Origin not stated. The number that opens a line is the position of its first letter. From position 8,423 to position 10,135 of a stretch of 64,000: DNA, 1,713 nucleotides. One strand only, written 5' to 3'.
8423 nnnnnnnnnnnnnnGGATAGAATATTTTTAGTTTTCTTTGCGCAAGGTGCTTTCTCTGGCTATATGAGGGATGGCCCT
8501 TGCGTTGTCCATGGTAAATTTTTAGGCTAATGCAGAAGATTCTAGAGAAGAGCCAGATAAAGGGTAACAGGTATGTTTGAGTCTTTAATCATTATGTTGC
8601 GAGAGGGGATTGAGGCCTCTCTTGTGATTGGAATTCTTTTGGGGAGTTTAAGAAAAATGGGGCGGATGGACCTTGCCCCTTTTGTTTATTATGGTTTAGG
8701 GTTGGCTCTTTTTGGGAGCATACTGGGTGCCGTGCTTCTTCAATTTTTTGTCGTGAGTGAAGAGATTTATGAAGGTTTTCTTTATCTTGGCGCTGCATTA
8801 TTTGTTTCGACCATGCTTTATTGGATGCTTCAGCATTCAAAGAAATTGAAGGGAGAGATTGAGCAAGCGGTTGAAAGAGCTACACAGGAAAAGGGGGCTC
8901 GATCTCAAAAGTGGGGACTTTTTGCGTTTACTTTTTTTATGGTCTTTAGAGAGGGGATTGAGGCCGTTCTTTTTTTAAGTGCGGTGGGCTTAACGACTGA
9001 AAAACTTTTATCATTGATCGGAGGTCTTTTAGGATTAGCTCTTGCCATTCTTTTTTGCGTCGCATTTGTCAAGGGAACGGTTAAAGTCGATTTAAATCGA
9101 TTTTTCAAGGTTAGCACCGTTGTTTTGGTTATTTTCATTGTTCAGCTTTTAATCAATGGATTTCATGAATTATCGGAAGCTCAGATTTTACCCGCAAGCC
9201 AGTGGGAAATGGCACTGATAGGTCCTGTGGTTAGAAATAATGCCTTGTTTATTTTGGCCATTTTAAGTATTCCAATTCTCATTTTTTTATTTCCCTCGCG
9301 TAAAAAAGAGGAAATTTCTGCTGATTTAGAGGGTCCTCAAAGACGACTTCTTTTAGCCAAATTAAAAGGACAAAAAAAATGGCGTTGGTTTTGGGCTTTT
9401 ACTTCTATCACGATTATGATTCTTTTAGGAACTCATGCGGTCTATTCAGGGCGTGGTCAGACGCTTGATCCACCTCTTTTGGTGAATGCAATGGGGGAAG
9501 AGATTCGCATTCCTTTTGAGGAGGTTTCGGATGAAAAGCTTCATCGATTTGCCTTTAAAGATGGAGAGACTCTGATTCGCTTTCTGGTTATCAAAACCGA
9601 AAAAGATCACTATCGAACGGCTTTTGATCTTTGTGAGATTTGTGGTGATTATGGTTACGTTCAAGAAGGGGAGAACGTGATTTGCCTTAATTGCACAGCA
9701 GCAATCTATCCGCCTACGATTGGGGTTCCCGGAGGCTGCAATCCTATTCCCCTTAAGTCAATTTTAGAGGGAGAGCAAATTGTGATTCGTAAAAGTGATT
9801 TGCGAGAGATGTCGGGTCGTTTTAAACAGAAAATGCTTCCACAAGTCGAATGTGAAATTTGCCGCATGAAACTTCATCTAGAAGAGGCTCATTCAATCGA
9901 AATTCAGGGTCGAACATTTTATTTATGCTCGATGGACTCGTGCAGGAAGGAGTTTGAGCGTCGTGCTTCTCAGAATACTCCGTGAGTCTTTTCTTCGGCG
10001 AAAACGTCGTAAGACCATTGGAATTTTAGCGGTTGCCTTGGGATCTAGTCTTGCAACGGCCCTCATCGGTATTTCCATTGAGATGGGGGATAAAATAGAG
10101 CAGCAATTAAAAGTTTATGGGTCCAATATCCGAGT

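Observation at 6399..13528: Fur-linked iron-uptake locus: FTR1 permease with FtsX/MacB-type ABC partner, no P19, heavily fused components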

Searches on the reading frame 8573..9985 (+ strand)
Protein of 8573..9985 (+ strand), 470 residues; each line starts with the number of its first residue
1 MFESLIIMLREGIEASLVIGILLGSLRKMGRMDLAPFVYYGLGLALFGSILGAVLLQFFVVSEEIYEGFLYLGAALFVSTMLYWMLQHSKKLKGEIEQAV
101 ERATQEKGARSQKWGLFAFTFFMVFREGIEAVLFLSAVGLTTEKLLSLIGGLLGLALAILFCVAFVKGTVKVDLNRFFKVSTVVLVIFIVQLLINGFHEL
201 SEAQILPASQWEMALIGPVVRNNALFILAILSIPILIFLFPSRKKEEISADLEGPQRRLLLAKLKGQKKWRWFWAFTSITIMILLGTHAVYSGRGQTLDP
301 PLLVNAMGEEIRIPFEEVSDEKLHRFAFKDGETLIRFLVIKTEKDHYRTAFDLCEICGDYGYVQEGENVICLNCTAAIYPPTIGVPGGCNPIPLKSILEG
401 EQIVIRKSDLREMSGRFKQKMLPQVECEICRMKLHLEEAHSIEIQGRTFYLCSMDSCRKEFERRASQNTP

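Call 3: search_protein_families(library=pfam, proteins=[window:8573-9985:+], max_evalue=0.1)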
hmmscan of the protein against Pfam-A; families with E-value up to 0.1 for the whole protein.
window:8573-9985:+ (470 aa): 3 families
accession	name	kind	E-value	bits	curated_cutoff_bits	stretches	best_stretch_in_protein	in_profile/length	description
PF03239.20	FTR1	-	2.6e-38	132.4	25.3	1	1-203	1-212/284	Iron permease FTR1 family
PF10080.14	FtrD-like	-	7e-30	103.6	26.3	1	318-417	1-101/101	Membrane iron-sulfur containing protein FtrD-like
PF11368.13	DUF3169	-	0.028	14.4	31.6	1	57-167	43-162/250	Protein of unknown function (DUF3169)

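Call 4: search_protein_families(library=ncbifam, proteins=[window:8573-9985:+], max_evalue=0.1)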
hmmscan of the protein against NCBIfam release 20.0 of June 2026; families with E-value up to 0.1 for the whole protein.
window:8573-9985:+ (470 aa): 3 families
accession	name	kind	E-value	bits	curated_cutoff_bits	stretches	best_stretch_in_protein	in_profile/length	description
NF041756.1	EfeU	equivalog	8.3e-42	143.6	255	1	6-220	2-217/257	iron uptake transporter permease EfeU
TIGR00145.1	TIGR00145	subfamily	2.4e-38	132.4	303.8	1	1-207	4-212/282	EfeU/Ftr1 family ferrous iron transporter subunit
TIGR01218.1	Gpos_tandem_5TM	subfamily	0.0019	18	35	1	38-166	68-197/208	tandem five-TM protein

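Call 8: find_homologous_proteins(query=window:8573-9985:+, max_evalue=0.00001)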
Query window:8573-9985:+ (470 aa): 817 proteins with E <= 0.00001 among 8000 candidates; the best 120 are listed.
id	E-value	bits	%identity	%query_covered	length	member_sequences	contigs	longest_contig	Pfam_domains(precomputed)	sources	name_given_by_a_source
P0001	2.1e-191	655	61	100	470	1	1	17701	PF03239.21,PF10080.15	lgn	-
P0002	1.2e-183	629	61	100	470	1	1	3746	PF03239.21,PF10080.15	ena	-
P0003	9.7e-181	620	60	99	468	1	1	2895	PF03239.21,PF10080.15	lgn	-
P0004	4.5e-140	486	50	99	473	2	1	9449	PF03239.21,PF04945.20,PF10080.15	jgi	jgi:FTR1 family protein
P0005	2.0e-138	480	48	99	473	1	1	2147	PF03239.21,PF04945.20,PF10080.15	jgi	jgi:FTR1 family protein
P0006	6.3e-138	479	50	98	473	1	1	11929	PF03239.21,PF04945.20,PF10080.15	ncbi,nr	ncbi:MAG: DUF2318 domain-containing protein [Acidobacteria bacterium]|nr:DUF2318 domain-containing p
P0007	4.5e-137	476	50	99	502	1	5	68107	PF03239.21,PF04945.20,PF10080.15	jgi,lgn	jgi:FTR1 family protein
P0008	4.5e-136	473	49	99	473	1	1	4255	PF03239.21,PF04945.20,PF10080.15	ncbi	-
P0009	6.5e-136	472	48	99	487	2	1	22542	PF03239.21,PF04945.20,PF10080.15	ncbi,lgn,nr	ncbi:MAG: DUF2318 domain-containing protein [Acidobacteria bacterium]|nr:MAG: DUF2318 domain-contain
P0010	1.0e-135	472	48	99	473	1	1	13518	PF03239.21,PF04945.20,PF10080.15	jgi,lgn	jgi:FTR1 family protein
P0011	1.7e-135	471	48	98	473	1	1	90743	PF03239.21,PF04945.20,PF10080.15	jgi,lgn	jgi:FTR1 family protein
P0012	2.8e-134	467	47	99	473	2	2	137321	PF03239.21,PF04945.20,PF10080.15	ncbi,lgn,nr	ncbi:MAG: Fe-S-containing protein [Acidobacteriota bacterium]|nr:Fe-S-containing protein [Blastocate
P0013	5.7e-133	462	48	99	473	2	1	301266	PF03239.21,PF04945.20,PF10080.15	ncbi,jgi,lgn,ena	-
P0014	5.3e-132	459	49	100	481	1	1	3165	PF03239.21,PF04945.20,PF10080.15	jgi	jgi:FTR1 family protein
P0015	1.4e-131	458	47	99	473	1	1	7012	PF03239.21,PF04945.20,PF10080.15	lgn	-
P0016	5.9e-131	456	47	98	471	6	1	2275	PF03239.21,PF04945.20,PF10080.15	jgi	-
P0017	2.4e-127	444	48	98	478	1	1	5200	PF03239.21,PF04945.20,PF10080.15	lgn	-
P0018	8.1e-127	442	45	98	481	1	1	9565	PF03239.21,PF04945.20,PF10080.15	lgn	-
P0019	7.8e-126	439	46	99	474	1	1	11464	PF03239.21,PF04945.20,PF10080.15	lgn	-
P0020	1.1e-125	438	47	98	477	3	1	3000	PF03239.21,PF04945.20,PF10080.15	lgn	-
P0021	2.7e-125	437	44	100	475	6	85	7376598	PF03239.21,PF10080.15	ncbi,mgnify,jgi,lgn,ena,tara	mgnify:FL=1|tara:strand:+ start:15102 stop:16529 length:1428 start_codon:yes stop_codon:yes gene_typ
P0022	2.4e-124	434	46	99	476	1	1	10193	PF03239.21,PF04945.20,PF10080.15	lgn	-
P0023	2.9e-124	434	44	99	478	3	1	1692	PF03239.21,PF04945.20,PF10080.15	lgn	-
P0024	1.2e-122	428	46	98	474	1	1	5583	PF03239.21,PF04945.20,PF10080.15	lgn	-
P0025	2.0e-122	428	45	100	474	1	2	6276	PF03239.21,PF04945.20,PF10080.15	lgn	-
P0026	3.4e-122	427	47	99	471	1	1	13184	PF03239.21,PF04945.20,PF10080.15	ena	-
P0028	1.4e-121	425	44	99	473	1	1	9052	PF03239.21,PF04945.20,PF10080.15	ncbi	-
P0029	2.6e-121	424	46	99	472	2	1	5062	PF03239.21,PF04945.20,PF10080.15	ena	-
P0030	3.7e-121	424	46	98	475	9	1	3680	PF03239.21,PF04945.20,PF10080.15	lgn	-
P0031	7.1e-121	423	45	99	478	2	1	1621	PF03239.21,PF04945.20,PF10080.15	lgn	-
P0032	7.8e-121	422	44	99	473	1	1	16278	PF03239.21,PF04945.20,PF10080.15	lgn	-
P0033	5.8e-120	420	45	99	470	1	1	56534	PF03239.21,PF04945.20,PF10080.15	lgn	-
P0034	6.1e-120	420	45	99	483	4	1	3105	PF03239.21,PF04945.20,PF10080.15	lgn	-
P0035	8.1e-120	419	46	98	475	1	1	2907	PF03239.21,PF04945.20,PF10080.15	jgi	-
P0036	1.1e-119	419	46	98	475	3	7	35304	PF03239.21,PF04945.20,PF10080.15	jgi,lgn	-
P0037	2.0e-119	418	45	99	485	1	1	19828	PF03239.21,PF04945.20,PF10080.15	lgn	-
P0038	1.6e-118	415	44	99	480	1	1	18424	PF03239.21,PF04945.20,PF10080.15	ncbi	-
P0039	1.6e-118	415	43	99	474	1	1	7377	PF03239.21,PF04945.20,PF10080.15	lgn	-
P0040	1.8e-118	415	44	99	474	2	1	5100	PF03239.21,PF04945.20,PF10080.15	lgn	-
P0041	2.6e-118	414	46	98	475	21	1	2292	PF03239.21,PF04945.20,PF10080.15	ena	-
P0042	3.3e-118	414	44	99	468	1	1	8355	PF03239.21,PF04945.20,PF10080.15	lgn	-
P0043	4.8e-118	413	42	99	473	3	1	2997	PF03239.21,PF04945.20,PF10080.15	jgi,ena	-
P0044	1.1e-117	412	43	98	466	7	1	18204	PF03239.21,PF04945.20,PF10080.15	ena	-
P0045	2.9e-117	411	44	100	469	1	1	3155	PF03239.21,PF04945.20,PF10080.15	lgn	-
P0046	3.4e-117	410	46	98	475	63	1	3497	PF03239.21,PF04945.20,PF10080.15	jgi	-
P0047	5.9e-117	410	44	99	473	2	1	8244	PF03239.21,PF04945.20,PF10080.15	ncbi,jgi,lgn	ncbi:MAG: Fe-S-containing protein [Acidobacteriota bacterium]|jgi:high-affinity iron transporter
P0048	1.8e-116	408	44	99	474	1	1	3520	PF03239.21,PF04945.20,PF10080.15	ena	-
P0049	2.7e-116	408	43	100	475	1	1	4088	PF03239.21,PF04945.20,PF10080.15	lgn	-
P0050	6.3e-116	406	45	99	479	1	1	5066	PF03239.21,PF04945.20,PF10080.15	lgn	-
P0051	6.9e-116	406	45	98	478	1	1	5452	PF03239.21,PF04945.20,PF10080.15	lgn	-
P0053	8.1e-115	403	44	99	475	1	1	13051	PF03239.21,PF04945.20,PF10080.15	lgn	-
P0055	1.8e-114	401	44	98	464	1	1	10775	PF03239.21,PF04945.20,PF10080.15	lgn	-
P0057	2.1e-114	401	43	100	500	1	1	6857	PF03239.21,PF04945.20,PF10080.15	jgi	jgi:high-affinity iron transporter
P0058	2.4e-113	398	43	99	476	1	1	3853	PF03239.21,PF04945.20,PF10080.15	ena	-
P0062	1.6e-112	395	43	99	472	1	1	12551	PF03239.21,PF04945.20,PF10080.15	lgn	-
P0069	8.8e-111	389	43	98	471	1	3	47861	PF03239.21,PF04945.20,PF10080.15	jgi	jgi:high-affinity iron transporter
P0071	3.6e-110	387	41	99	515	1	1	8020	PF03239.21,PF04945.20,PF10080.15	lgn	-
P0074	6.9e-110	386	42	98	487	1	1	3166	PF03239.21,PF04945.20,PF10080.15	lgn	-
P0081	1.7e-109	385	43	98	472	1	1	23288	PF03239.21,PF04945.20,PF10080.15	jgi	jgi:high-affinity iron transporter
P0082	1.9e-109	385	43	93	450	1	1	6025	PF03239.21,PF04945.20,PF10080.15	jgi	jgi:FTR1 family protein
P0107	3.0e-105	371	39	98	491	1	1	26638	PF03239.21,PF04945.20,PF10080.15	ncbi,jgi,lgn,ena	jgi:FTR1 family protein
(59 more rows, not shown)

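Call 10: find_encoding_contigs(protein=P0001, flank=10000, max_places=3)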
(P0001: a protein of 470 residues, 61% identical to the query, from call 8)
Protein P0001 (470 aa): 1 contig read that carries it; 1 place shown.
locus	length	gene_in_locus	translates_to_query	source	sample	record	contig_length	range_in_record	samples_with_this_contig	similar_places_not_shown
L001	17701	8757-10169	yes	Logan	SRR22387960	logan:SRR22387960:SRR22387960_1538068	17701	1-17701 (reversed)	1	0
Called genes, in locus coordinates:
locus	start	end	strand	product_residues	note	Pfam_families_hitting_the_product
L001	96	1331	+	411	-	PF12569:NatA_aux_su (faint), PF00515:TPR_1 (weak), PF07719:TPR_2 (weak), PF13414:TPR_11 (weak), PF14559:TPR_19, PF13424:TPR_12 (weak), PF13414:TPR_11 (weak), PF13432:TPR_16, +6 more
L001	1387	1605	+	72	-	-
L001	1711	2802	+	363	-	PF00365:PFK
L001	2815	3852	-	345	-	-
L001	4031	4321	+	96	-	-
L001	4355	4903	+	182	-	PF01475:FUR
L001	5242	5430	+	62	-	PF10636:hemP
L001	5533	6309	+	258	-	PF20367:DUF6662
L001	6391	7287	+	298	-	-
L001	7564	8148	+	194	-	PF04205:FMN_bind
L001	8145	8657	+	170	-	PF27139:Aq_1264_TM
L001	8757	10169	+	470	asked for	PF03239:FTR1, PF10080:FtrD-like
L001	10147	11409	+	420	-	PF12704:MacB_PCD (weak), PF02687:FtsX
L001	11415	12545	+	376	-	PF12704:MacB_PCD, PF02687:FtsX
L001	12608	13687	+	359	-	PF00005:ABC_tran, PF13304:AAA_21 (faint), PF02742:Fe_dep_repr_C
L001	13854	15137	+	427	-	PF00202:Aminotran_3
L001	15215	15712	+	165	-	PF01625:PMSR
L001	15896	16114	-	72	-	PF12441:CopG_antitoxin (weak)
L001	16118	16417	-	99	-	PF04365:BrnT_toxin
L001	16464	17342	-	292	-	PF02629:CoA_binding, PF13607:Succ_CoA_lig, PF00549:Ligase_CoA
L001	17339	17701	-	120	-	?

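Call 11: find_encoding_contigs(protein=P0021, flank=10000, max_places=3)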
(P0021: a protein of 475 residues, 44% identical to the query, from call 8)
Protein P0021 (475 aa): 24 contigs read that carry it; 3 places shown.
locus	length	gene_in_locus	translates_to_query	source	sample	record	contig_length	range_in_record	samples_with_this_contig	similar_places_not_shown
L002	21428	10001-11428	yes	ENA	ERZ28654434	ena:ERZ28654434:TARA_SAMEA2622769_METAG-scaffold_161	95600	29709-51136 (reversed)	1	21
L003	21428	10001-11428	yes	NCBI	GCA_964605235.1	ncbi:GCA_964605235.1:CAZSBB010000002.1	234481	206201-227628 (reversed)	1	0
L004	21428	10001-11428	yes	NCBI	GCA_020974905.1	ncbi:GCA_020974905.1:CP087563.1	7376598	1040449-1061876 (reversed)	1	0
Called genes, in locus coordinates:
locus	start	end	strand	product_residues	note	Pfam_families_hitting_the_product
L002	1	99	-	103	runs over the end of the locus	PF19935:DUF6398 (faint)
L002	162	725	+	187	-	-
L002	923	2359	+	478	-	PF02321:OEP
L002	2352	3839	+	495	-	PF25973:BSH_CzcB, PF25893:HH_CzcB (weak), PF25944:Beta-barrel_RND (faint), PF25954:Beta-barrel_RND_2, PF25967:RND-MFP_C, PF25975:CzcB_C, PF25989:YknX_C (faint)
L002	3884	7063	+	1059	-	PF00873:ACR_tran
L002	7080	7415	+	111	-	PF00543:P-II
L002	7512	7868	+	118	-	PF01740:STAS, PF13466:STAS_2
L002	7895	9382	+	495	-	PF07228:SpoIIE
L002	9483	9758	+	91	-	-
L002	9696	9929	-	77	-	-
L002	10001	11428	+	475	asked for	PF03239:FTR1, PF10080:FtrD-like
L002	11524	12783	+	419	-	PF12704:MacB_PCD, PF02687:FtsX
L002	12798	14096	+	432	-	PF02687:FtsX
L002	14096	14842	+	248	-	PF00005:ABC_tran, PF13304:AAA_21 (faint)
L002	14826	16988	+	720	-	PF00122:E1-E2_ATPase, PF00702:Hydrolase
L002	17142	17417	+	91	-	-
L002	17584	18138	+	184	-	PF07638:Sigma70_ECF, PF04542:Sigma70_r2, PF08281:Sigma70_r4_2, PF04545:Sigma70_r4 (weak)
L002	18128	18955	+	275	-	PF18915:DUF5667 (weak)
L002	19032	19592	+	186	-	-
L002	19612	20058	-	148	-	PF13744:HTH_37 (weak), PF13560:HTH_31, PF01381:HTH_3, PF13443:HTH_26 (weak)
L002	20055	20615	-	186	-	PF22014:DUF6932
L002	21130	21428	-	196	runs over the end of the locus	-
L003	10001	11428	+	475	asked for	PF03239:FTR1, PF10080:FtrD-like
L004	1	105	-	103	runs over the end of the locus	PF19935:DUF6398 (faint)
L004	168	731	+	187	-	-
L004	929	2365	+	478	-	PF02321:OEP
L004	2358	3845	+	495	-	PF25973:BSH_CzcB, PF25893:HH_CzcB (weak), PF25944:Beta-barrel_RND (faint), PF25954:Beta-barrel_RND_2, PF25967:RND-MFP_C, PF25975:CzcB_C, PF25989:YknX_C (faint)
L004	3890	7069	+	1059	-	PF00873:ACR_tran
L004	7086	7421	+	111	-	PF00543:P-II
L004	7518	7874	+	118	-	PF01740:STAS, PF13466:STAS_2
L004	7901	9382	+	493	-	PF07228:SpoIIE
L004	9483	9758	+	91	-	-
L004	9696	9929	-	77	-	-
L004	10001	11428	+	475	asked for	PF03239:FTR1, PF10080:FtrD-like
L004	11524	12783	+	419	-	PF12704:MacB_PCD, PF02687:FtsX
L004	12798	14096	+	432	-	PF02687:FtsX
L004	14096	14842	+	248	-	PF00005:ABC_tran, PF13304:AAA_21 (faint)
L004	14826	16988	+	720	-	PF00122:E1-E2_ATPase, PF00702:Hydrolase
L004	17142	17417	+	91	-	-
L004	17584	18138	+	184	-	PF07638:Sigma70_ECF, PF04542:Sigma70_r2, PF08281:Sigma70_r4_2, PF04545:Sigma70_r4 (weak)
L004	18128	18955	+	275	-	PF18915:DUF5667 (weak)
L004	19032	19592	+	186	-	-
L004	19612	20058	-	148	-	PF13744:HTH_37 (weak), PF13560:HTH_31, PF01381:HTH_3, PF13443:HTH_26 (weak)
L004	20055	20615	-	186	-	PF22014:DUF6932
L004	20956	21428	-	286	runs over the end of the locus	PF04321:RmlD_sub_bind (faint), PF13460:NAD_binding_10 (weak), PF05368:NmrA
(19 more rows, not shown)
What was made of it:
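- In L002-L004 the cassette lies next to a P-type ATPase and a Czc-type efflux pump (call 11). In L002-L004 the cassette is flanked by a CzcCBA-type pump and a P-type ATPase (call 11).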

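Call 22: search_solved_structures(query=window:8573-9985:+, max_evalue=1, show_alignments=2)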
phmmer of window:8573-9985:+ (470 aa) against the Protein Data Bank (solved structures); distinct sequences matched with E-value up to 1: 0.
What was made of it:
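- Tried and rejected: Sequence search of the permease against the PDB gave no hit at E<=1 (call 22).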

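Call 23: search_dna_similar(query=window:8573-9985:+, collection=plasmids, mode=protein, max_evalue=0.001, max_rows=20)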
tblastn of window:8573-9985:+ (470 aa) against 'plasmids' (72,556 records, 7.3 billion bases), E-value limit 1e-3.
Records with a match: 1009; places in all: 1866; records where one place covers at least 80% of the query: 0.
Best place of each record, by identity: <60% 1009.
By first word of the organism name: Escherichia 813; Klebsiella 24; Sphingobium 23; Cupriavidus 15; Sphingomonas 11; Priestia 9; Ralstonia 9; Novosphingobium 8; Thioclava 5; Phyllobacterium 5; and 51 more.
By predicted mobility (MOB-suite, as given by PLSDB): conjugative 746; mobilizable 138; non-mobilizable 125.
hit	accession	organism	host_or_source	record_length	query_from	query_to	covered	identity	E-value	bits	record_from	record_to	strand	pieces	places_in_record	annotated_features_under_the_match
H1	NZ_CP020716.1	Cnuibacter physcomitrellae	Physcomitrium patens,single cell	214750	1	207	44%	37.2%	1e-18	97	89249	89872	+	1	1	efeU: iron uptake transporter permease EfeU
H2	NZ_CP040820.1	Paroceanicella profunda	Cell culture,Deep seawater from Mariana ...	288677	1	219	47%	34.4%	5e-13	79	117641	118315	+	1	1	efeU: iron uptake transporter permease EfeU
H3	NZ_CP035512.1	Haematobacter massiliensis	single cell,human skin swab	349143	1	219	47%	33.0%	3e-13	80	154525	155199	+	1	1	efeU: iron uptake transporter permease EfeU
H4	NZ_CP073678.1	Cupriavidus sp. KK10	Isolate,A bacterial consortium from ...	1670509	1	207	44%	34.9%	6e-12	76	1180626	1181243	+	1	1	none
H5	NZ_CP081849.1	Polymorphobacter megasporae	Megaspora,lichen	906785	1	214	46%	33.5%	6e-13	79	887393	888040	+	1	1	FTR1 family protein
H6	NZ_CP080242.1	Polymorphobacter sp. PAMC 29334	Megaspora,lichen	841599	1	214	46%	33.5%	9e-13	79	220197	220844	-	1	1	FTR1 family protein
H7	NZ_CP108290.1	Kitasatospora sp. NBC_00039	-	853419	1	206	44%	34.0%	2e-11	74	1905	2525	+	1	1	efeU: iron uptake transporter permease EfeU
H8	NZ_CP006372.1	Aureimonas sp. AU20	-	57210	1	220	47%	31.6%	6e-13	79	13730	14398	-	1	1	efeU: iron uptake transporter permease EfeU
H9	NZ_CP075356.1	Pseudochrobactrum algeriensis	Bos taurus,cell culture,lymph nodes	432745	1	219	47%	30.8%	4e-16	89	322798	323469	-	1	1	efeU: iron uptake transporter permease EfeU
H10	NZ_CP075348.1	Pseudochrobactrum algeriensis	Bos taurus,cell culture,lymph nodes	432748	1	219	47%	30.8%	4e-16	89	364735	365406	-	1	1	efeU: iron uptake transporter permease EfeU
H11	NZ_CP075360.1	Pseudochrobactrum algeriensis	Bos taurus,cell culture,lymph nodes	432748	1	219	47%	30.8%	4e-16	89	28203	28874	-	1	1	efeU: iron uptake transporter permease EfeU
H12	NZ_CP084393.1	Pseudochrobactrum sp. XF203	pure culture,Dongxiang wild rice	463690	1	219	47%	30.8%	4e-16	89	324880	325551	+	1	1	efeU: iron uptake transporter permease EfeU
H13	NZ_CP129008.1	Priestia aryabhattai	mixed culture,sea water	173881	1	210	45%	31.9%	4e-9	67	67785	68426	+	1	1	FTR1 family protein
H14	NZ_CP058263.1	Priestia megaterium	cell culture,potash salt dump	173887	1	210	45%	31.9%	4e-9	67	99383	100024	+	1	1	FTR1 family protein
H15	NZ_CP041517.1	Priestia aryabhattai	cell culture,soil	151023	1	210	45%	31.9%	5e-9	67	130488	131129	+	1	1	FTR1 family protein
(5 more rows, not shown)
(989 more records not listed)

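Call 28: search_protein_families(library=pfam, proteins=[L001:6391-7287:+, L001:7564-8148:+, L001:8145-8657:+, L001:4031-4321:+], max_evalue=0.01)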
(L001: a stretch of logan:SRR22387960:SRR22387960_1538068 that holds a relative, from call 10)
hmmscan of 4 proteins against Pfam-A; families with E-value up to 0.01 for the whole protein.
L001:6391-7287:+ (298 aa): 0 families

L001:7564-8148:+ (194 aa): 1 family
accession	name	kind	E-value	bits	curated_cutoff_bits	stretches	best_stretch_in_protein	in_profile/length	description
PF04205.19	FMN_bind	-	2.7e-10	41.2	22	1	102-180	1-76/77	FMN-binding domain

L001:8145-8657:+ (170 aa): 0 families

L001:4031-4321:+ (96 aa): 6 families
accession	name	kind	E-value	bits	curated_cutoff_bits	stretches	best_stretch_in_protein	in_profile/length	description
PF07191.17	Zn_ribbon_6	-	0.00067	20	25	1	29-87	2-47/67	Double zinc ribbon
PF14446.12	Prok-RING_1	-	0.0014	19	29.1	1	51-77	4-28/54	Prokaryotic RING finger family 1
PF23548.1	Zn_ribbon_FGT1_2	-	0.0022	18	27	0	28-40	21-33/35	FORGETTER1 second zinc ribbon domain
PF12773.13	DZR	-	0.0076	16.8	27.3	0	28-41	25-38/45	Double zinc ribbon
PF08792.16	A2L_zn_ribbon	-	0.0084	16.2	22.9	1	51-78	3-30/33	A2L zinc ribbon domain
PF18439.7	zf_UBZ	-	0.0089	16.1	25.6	0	28-42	3-17/32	Ubiquitin-Binding Zinc Finger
